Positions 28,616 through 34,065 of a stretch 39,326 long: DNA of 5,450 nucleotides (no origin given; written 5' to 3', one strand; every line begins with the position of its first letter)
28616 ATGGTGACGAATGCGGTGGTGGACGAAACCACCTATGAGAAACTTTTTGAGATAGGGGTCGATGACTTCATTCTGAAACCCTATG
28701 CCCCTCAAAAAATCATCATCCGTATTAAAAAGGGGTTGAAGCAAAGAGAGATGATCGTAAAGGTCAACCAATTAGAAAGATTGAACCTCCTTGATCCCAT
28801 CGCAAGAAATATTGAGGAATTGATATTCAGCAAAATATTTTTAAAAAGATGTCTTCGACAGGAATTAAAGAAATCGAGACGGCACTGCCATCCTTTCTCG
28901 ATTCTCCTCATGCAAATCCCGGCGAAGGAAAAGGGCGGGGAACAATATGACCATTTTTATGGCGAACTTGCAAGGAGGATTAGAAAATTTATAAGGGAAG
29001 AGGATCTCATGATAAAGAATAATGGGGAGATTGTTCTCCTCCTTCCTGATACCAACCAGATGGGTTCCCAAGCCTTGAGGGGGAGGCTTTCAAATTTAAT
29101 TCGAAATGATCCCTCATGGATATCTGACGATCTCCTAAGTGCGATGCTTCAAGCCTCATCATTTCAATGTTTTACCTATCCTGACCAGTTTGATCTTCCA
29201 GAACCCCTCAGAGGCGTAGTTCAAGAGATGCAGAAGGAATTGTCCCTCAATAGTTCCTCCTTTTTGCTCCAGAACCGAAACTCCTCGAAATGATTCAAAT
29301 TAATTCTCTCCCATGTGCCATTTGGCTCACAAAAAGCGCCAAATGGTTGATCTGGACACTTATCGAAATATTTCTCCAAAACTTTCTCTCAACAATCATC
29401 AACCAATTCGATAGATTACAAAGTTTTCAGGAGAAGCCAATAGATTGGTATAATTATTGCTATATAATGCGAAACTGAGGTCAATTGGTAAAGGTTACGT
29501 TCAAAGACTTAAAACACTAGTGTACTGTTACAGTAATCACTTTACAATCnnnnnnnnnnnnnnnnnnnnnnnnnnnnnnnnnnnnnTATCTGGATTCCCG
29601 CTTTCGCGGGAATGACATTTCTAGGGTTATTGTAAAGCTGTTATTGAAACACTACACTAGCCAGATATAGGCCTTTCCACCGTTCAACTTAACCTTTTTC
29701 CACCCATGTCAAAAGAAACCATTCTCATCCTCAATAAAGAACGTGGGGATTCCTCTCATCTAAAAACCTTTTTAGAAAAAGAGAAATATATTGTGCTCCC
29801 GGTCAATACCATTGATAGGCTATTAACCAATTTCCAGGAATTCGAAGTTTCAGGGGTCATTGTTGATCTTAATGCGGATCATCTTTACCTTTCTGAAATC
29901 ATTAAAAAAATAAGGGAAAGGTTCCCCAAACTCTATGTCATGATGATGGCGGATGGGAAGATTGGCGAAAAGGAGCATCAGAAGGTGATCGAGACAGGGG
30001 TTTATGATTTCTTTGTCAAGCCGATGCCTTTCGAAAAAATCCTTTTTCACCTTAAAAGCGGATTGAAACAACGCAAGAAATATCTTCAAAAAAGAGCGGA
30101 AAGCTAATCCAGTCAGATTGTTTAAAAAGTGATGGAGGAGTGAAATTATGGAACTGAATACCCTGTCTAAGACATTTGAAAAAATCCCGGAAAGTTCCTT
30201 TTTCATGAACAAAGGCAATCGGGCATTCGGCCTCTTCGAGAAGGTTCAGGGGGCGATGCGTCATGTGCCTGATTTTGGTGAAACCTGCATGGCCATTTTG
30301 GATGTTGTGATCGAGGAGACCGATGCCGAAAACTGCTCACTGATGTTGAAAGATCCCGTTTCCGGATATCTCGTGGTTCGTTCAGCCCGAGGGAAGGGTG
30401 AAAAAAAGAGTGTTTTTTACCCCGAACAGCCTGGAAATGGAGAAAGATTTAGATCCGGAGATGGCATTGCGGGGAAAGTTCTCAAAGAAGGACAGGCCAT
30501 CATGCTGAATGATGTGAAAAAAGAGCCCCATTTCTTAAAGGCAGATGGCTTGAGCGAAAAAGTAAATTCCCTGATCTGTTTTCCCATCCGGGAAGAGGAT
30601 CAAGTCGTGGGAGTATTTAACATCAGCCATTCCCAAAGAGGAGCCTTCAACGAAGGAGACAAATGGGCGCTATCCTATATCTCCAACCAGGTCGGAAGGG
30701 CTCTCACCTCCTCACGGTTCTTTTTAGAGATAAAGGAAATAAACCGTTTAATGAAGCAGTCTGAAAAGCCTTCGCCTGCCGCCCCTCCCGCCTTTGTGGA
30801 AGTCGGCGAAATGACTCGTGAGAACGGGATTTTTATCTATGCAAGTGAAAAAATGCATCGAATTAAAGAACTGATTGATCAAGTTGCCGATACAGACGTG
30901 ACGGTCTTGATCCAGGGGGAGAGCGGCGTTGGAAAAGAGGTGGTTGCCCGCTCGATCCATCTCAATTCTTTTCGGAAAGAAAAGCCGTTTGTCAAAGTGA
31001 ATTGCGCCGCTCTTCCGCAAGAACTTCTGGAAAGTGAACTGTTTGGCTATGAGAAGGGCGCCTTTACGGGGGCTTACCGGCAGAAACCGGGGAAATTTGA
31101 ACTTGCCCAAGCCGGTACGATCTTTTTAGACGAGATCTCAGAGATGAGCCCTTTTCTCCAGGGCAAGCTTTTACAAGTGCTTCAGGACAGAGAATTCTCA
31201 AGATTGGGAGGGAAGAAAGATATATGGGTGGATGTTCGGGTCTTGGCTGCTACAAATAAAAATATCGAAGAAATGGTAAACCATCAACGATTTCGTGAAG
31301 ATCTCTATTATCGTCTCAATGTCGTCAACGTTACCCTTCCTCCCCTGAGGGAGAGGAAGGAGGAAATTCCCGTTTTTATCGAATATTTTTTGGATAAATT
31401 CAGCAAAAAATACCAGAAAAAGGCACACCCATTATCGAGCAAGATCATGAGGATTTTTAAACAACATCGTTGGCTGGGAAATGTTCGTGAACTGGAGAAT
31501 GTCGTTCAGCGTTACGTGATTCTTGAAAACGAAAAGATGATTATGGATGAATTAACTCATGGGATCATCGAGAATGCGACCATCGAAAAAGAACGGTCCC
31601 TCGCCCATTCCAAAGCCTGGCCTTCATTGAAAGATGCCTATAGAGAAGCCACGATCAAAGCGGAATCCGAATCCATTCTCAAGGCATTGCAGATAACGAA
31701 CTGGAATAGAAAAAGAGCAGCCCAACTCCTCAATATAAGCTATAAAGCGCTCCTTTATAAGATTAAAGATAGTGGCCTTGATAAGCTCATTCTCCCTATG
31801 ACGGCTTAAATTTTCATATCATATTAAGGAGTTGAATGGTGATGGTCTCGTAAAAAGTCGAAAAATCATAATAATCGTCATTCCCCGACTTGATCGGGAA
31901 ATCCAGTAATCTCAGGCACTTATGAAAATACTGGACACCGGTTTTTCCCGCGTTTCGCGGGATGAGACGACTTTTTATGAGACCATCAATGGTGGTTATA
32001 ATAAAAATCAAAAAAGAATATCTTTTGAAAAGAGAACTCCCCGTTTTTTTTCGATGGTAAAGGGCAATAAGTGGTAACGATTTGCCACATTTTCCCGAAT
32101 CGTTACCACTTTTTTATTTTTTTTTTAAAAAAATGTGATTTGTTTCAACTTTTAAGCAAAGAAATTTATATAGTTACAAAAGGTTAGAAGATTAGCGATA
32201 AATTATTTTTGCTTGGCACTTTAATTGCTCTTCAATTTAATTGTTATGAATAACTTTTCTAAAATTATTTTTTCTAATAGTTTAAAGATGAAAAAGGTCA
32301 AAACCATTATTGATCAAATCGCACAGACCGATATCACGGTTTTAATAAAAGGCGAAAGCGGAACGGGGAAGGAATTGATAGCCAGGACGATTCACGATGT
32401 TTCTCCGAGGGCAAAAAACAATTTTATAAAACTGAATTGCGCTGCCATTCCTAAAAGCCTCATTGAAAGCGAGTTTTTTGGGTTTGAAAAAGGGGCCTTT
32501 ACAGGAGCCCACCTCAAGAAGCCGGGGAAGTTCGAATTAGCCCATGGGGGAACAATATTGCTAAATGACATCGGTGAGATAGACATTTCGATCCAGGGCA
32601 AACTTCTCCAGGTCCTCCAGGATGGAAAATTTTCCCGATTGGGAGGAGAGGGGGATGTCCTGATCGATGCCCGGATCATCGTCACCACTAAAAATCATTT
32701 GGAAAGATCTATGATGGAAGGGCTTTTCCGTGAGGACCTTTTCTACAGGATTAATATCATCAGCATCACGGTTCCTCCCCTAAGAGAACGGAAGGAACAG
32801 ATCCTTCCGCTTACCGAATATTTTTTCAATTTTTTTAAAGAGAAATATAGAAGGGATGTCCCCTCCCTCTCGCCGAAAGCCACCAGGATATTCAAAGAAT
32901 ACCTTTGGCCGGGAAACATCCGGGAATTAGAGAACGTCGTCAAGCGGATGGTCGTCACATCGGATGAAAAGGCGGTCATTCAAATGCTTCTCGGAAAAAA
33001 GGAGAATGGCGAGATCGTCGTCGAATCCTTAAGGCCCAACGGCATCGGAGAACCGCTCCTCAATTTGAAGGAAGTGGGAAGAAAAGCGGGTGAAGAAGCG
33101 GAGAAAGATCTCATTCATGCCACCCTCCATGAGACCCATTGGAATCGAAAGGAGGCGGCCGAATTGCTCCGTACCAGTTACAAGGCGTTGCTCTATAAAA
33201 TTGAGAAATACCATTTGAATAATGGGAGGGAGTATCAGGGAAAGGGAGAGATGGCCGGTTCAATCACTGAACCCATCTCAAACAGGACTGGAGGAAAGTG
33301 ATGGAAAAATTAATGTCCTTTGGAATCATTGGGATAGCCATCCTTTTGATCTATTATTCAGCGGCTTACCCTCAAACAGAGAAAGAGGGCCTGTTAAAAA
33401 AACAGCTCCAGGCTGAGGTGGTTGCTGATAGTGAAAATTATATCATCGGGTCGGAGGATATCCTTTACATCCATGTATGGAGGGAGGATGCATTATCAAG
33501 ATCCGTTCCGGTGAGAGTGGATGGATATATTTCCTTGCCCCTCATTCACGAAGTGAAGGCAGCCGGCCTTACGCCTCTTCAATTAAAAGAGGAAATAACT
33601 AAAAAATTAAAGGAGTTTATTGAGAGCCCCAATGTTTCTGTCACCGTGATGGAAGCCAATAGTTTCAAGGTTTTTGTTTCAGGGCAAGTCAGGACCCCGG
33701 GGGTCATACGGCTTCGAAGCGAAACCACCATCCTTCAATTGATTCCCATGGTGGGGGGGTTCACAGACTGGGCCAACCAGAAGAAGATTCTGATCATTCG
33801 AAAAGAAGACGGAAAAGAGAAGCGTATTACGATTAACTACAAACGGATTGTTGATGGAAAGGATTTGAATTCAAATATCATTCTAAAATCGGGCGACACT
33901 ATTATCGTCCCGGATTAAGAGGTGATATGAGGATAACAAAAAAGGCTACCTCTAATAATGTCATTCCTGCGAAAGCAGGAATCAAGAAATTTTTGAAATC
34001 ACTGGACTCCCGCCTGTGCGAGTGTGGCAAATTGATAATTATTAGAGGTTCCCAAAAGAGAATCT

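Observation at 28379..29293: Atypical receiver plus catalytically dead GGDEF with a preserved RxxD I-site: likely c-di-GMP receptor beside an EPS locus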

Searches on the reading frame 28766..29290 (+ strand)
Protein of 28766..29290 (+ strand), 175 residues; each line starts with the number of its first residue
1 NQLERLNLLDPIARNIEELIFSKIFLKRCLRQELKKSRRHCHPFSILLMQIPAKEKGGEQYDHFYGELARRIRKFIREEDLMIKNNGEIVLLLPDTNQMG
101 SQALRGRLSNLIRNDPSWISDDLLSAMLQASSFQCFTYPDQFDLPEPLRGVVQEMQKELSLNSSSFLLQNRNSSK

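Call 6: search_solved_structures(query=window:28766-29290:+, max_evalue=1, show_alignments=5)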
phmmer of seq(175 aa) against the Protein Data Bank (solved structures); distinct sequences matched with E-value up to 1: 8.
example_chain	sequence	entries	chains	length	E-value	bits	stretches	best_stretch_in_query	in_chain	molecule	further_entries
7e6g_A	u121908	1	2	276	0.0066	19.4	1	23-115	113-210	Putative GGDEF domain protein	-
6zxm_A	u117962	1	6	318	0.0084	19.1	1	12-108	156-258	Putative GGDEF/response regulator receiver domain protein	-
6d9m_A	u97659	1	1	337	0.029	17.3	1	16-138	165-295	Fusion protein of Endolysin,Response receiver sensor diguanylate cyclase, GAF domain-conta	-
5euh_A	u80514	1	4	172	0.039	16.9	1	23-114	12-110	Putative GGDEF domain membrane protein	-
4iob_A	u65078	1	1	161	0.16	15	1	24-148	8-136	Diguanylate cyclase TpbB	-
7a7e_A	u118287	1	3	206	0.26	14.3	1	23-148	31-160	Diguanylate cyclase TpbB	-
6zxb_A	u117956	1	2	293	0.44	13.5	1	12-108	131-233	Putative GGDEF/response regulator receiver domain protein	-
6zxc_A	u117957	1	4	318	0.51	13.3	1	12-108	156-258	Putative GGDEF/response regulator receiver domain protein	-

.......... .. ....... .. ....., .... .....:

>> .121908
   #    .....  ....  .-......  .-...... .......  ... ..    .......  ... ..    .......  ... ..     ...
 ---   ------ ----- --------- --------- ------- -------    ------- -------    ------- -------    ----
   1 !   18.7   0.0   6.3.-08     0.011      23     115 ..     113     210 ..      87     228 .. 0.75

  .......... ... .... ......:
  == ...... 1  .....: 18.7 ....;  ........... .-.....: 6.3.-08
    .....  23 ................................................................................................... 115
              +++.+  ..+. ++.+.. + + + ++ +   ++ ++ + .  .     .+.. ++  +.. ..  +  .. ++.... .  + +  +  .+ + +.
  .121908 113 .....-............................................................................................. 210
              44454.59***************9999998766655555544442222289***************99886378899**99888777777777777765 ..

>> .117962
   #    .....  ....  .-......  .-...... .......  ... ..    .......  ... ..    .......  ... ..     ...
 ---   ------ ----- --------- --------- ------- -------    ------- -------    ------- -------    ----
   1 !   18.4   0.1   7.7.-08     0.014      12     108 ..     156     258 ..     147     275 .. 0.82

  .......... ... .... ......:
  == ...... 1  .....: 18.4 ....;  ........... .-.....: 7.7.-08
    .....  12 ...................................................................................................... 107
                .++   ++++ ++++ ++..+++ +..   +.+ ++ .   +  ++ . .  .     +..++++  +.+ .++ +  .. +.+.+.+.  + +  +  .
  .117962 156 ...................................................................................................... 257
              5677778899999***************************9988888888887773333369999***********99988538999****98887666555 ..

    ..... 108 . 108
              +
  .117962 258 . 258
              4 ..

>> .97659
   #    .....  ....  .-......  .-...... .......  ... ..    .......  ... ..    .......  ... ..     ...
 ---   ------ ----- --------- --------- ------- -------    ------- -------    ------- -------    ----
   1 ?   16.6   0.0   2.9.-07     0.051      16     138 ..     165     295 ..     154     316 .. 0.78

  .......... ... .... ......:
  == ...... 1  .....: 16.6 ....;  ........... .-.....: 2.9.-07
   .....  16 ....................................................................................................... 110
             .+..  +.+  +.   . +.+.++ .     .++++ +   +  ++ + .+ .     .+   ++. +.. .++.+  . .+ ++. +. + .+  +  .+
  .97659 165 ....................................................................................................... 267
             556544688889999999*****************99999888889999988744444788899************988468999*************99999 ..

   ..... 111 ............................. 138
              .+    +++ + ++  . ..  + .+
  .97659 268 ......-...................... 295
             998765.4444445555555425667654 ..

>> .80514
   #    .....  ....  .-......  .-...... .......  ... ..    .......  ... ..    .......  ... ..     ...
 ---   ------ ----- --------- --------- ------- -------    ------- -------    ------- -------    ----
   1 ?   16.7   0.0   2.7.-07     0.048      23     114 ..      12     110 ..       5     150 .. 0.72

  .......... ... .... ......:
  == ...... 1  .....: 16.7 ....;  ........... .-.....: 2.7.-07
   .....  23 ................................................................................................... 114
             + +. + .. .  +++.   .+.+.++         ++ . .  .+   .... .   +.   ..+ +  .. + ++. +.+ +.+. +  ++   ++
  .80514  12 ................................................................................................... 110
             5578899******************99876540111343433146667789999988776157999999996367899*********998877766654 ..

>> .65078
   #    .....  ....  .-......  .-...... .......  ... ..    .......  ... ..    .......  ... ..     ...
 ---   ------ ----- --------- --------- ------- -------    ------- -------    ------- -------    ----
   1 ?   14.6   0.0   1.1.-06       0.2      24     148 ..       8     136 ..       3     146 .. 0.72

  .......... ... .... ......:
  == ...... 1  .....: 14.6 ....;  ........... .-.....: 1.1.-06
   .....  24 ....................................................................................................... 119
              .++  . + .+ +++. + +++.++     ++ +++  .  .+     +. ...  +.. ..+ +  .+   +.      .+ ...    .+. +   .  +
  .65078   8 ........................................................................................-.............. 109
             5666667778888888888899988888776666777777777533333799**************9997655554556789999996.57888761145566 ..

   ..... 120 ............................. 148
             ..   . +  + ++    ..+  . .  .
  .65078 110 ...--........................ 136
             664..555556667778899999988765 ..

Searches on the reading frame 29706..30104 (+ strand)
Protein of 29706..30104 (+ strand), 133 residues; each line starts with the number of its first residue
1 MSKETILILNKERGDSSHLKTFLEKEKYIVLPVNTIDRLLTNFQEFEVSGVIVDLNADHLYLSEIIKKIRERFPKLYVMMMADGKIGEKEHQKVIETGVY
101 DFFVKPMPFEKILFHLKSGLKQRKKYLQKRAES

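Call 3: search_protein_families(library=pfam, proteins=[window:29706-30104:+], max_evalue=1)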
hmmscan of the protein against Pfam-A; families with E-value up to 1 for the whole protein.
window:29706-30104:+ (133 aa): 5 families
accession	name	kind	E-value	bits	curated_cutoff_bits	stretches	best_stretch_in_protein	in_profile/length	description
PF00072.30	Response_reg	-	1.4e-09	38.5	30.2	1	7-113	2-107/111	Response regulator receiver domain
PF20161.5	VpsR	-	1.4e-05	25.3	23.7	1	5-116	12-120/121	VpsR domain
PF03709.21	OKR_DC_1_N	-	0.0089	16.7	29.3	1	16-85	6-73/111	Orn/Lys/Arg decarboxylase, N-terminal domain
PF03808.19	Glyco_tran_WecG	-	0.035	14.4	27.4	1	52-96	46-90/168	Glycosyl transferase WecG/TagA/CpsF family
PF12876.13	Cellulase-like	-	0.19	11.5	25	1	59-126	174-240/355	Sugar-binding cellulase-like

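Call 4: search_protein_families(library=ncbifam, proteins=[window:29706-30104:+], max_evalue=1)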
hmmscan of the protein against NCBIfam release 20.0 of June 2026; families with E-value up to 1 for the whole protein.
window:29706-30104:+ (133 aa): 50 families (the best 25 are shown)
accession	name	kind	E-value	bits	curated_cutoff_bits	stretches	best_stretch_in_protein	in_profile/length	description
NF033117.2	vanR_ACDEGLN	exception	2.4e-07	30.6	350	1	6-131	1-124/226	VanR-ABDEGLN family response regulator transcription factor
NF041734.1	resp_reg_RppA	equivalog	1.3e-06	28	250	1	6-129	3-126/229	two-component system response regulator RppA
TIGR01387.1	cztR_silR_copR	subfamily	3e-06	27.1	279.2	1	6-128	1-122/218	heavy metal response regulator transcription factor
TIGR02154.1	PhoB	equivalog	3.5e-06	26.5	296.2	1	4-125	3-125/226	phosphate regulon transcriptional regulator PhoB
NF007135.0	PRK09581.1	equivalog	4.5e-06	25.8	474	1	2-126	154-277/457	PleD family two-component system response regulator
NF052313.1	T9SS_RR_PorX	equivalog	7.7e-06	24.9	300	1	21-126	18-122/513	T9SS response regulator signal transducer PorX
NF045505.1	RR_RssB_Pseudo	equivalog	1.7e-05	24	700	1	3-115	5-116/394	two-component system response regulator RssB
NF000401.1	vanR-A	exception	2.2e-05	24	500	1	4-126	3-123/231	vancomycin resistance response regulator transcription factor VanR-A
NF033120.0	vanR_FM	exception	3.6e-05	23.5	460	1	1-122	1-120/231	vancomycin resistance response regulator transcription factor, VanR-F/VanR-M family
NF000404.1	vanR-D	exception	6.8e-05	22.5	500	1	4-129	3-125/232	vancomycin resistance response regulator transcription factor VanR-D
NF038297.2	hybrid_HK_HrmK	equivalog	7.1e-05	21.6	725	1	3-110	490-598/607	hybrid histidine kinase/response regulator HrmK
NF047793.1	ResRegPgtA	equivalog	7.5e-05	21.7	650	1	6-131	8-132/414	two-component system response regulator PgtA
NF008034.0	PRK10766.1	equivalog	8.7e-05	22.1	275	1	4-118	3-115/231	two-component system response regulator TorR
NF041946.1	LuxO_transreg_Vib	equivalog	8.8e-05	21.5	800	1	21-129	14-121/463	quorum-sensing sigma-54 dependent transcriptional regulator LuxO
NF006900.1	PRK09390.1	equivalog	8.9e-05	22.1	255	1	2-130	2-130/203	response regulator FixJ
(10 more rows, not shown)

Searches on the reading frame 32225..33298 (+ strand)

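Call 13: search_protein_families(library=pfam, proteins=[window:32225-33298:+], max_evalue=0.0001)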
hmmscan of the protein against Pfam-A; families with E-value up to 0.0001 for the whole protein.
window:32225-33298:+ (358 aa): 5 families
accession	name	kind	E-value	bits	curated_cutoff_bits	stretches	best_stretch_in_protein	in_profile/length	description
PF00158.32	Sigma54_activat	-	5.2e-63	212.2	20.2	1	16-181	2-167/168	Sigma-54 interaction domain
PF25601.1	AAA_lid_14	-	2e-19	69.6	27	1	187-251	1-65/87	AAA+ ATPase lid domain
PF14532.12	Sigma54_activ_2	-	2.3e-17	64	25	1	17-186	2-138/138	Sigma-54 interaction domain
PF02954.25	HTH_8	-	8.3e-10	38.7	22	1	290-329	3-42/42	Bacterial regulatory protein, Fis family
PF07728.20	AAA_5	-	1.6e-05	25.4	22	1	39-161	2-126/139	AAA domain (dynein-related subfamily)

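Call 16: search_protein_families(library=ncbifam, proteins=[window:32225-33298:+], max_evalue=1e-10)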
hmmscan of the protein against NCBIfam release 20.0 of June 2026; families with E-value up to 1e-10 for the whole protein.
window:32225-33298:+ (358 aa): 25 families
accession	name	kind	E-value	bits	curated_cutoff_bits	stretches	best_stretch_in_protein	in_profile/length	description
NF041552.1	TF_PrdR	equivalog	5.3e-95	318.9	795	1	8-330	263-577/577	sigma-54 dependent transcriptional regulator PrdR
TIGR01817.1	nifA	equivalog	8.7e-95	318.5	528.85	1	12-331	195-529/534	nif-specific transcriptional activator NifA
TIGR02915.1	PEP_resp_reg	equivalog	1.1e-90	304.6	502.6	1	15-331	141-444/445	PEP-CTERM-box response regulator transcription factor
NF008469.0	PRK11361.1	equivalog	6.6e-89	298.7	714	1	14-332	144-457/461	acetoacetate metabolism transcriptional regulator AtoC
TIGR01818.1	ntrC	equivalog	5.5e-87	292.5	558.6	1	15-327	136-461/463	nitrogen regulation protein NR(I)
NF003451.0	PRK05022.1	equivalog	2.1e-86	290.7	476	1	15-320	192-499/512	nitric oxide reductase transcriptional regulator NorR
NF050807.1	TransRegFlbDCaul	equivalog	1.3e-85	288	750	1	12-331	118-440/454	sigma-54-dependent transcriptional regulator FlbD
NF038308.1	RNA_repair_RtcR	equivalog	7.5e-80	269.3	650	1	13-330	180-517/530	RNA repair transcriptional activator RtcR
NF041906.1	V4R_TF_MobR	exception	2.6e-76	257.2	999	1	18-329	237-544/544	phenol degradation transcriptional regulator MobR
NF049963.1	RespRegFlgRCampy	domain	7e-76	255.8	750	1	13-331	134-429/429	fla regulon two-component system response regulator FlgR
NF008176.1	PRK10923.1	equivalog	7.9e-76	255.5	620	1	15-315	140-452/469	nitrogen regulation protein NR(I)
TIGR02974.1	phageshock_pspF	equivalog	2.7e-75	253.7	443.55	1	21-251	7-239/336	phage shock protein operon transcriptional activator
NF041946.1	LuxO_transreg_Vib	equivalog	3.3e-72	243.8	800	1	16-261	136-381/463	quorum-sensing sigma-54 dependent transcriptional regulator LuxO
TIGR02329.1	propionate_PrpR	equivalog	3.9e-70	237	499.2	1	15-322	214-520/526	propionate catabolism operon regulatory protein PrpR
NF008085.0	PRK10820.1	equivalog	6e-70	236.3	576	1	9-248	201-439/520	transcriptional regulator TyrR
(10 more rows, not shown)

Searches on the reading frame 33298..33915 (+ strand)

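Call 13: search_protein_families(library=pfam, proteins=[window:33298-33915:+], max_evalue=0.0001)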
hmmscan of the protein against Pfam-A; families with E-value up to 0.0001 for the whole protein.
window:33298-33915:+ (206 aa): 3 families
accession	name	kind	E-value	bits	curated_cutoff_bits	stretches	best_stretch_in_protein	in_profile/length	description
PF02563.21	Poly_export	-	1.5e-23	83.2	28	1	44-117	3-76/77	Polysaccharide biosynthesis/export protein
PF10531.15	SLBB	-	3.2e-14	52.9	27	1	124-173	1-50/55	SLBB domain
PF22461.2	SLBB_2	-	9e-12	45.4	27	1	124-204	2-79/79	SLBB domain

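Call 16: search_protein_families(library=ncbifam, proteins=[window:33298-33915:+], max_evalue=1e-10)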
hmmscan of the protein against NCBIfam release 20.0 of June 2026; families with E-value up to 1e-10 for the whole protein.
window:33298-33915:+ (206 aa): 4 families
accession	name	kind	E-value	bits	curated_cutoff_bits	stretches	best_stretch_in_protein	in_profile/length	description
TIGR03027.2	pepcterm_export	equivalog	1.5e-45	155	180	1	47-205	2-165/169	XrtA/PEP-CTERM system exopolysaccharide export protein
NF041843.1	EpsY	equivalog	1.2e-38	132.4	320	1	41-204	46-210/211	exopolysaccharide export protein EpsY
TIGR03028.1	EpsE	equivalog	5.9e-24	84.7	262.65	1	47-204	1-159/239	polysaccharide export protein EpsE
NF011658.0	PRK15078.1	subfamily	7.7e-22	77.6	333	1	44-205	81-250/380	polysaccharide export protein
